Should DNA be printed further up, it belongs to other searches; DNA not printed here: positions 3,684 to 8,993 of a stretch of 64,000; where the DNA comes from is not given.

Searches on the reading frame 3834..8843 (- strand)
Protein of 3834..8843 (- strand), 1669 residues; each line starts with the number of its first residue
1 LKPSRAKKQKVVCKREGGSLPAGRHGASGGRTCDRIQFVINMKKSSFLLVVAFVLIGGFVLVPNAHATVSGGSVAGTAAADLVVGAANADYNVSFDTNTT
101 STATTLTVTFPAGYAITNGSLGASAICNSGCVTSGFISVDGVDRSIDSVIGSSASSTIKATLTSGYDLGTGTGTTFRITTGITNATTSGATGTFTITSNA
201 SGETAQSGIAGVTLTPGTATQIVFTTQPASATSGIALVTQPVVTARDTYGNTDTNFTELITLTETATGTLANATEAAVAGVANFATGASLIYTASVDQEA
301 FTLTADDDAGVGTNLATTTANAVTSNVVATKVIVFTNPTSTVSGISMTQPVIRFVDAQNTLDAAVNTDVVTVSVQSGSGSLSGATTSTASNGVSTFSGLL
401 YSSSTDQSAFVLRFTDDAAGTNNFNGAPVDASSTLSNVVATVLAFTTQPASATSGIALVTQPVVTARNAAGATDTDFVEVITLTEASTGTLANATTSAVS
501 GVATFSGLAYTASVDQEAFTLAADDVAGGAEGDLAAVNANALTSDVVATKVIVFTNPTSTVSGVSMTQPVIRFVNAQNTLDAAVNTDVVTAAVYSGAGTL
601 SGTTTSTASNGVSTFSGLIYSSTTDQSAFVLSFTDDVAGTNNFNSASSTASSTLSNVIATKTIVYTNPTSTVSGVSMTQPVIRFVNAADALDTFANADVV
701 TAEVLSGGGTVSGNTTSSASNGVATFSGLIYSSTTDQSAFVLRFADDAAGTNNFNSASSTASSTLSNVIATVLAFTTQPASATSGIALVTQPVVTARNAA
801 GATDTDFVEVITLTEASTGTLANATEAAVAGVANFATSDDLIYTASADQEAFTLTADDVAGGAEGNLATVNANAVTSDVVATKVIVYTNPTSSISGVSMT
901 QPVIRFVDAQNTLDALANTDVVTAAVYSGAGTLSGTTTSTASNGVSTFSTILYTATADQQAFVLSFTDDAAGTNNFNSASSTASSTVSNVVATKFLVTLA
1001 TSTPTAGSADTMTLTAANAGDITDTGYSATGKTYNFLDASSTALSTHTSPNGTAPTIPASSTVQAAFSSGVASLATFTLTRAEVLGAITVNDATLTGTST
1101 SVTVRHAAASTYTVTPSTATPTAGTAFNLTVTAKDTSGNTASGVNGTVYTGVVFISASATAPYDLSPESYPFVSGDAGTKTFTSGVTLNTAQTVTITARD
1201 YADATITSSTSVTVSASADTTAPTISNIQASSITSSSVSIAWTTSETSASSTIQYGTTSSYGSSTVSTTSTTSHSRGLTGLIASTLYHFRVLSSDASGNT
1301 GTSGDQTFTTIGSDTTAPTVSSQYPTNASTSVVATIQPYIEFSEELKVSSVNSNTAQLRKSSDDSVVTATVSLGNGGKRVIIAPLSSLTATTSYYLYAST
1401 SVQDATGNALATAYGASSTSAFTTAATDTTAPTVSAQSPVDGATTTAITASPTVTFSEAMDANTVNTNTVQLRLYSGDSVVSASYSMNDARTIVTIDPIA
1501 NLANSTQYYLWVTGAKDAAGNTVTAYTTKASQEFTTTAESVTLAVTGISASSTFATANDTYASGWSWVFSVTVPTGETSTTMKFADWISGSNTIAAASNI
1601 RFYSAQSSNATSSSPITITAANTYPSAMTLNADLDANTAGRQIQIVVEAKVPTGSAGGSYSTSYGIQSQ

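Call 40: search_protein_families(library=pfam, proteins=[window:3834-8843:-], max_evalue=0.001)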
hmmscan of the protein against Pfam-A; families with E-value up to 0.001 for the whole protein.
window:3834-8843:- (1669 aa): 3 families
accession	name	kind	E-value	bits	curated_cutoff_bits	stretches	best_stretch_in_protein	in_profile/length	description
PF13205.12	Big_5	-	1e-29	103.7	23.6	2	1428-1536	1-105/105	Bacterial Ig-like domain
PF16656.11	Pur_ac_phosph_N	-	6.1e-06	27.1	30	1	1228-1310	6-93/93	Purple acid Phosphatase, N-terminal domain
PF00041.27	fn3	-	7.6e-05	23.3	25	1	1223-1302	3-77/84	Fibronectin type III domain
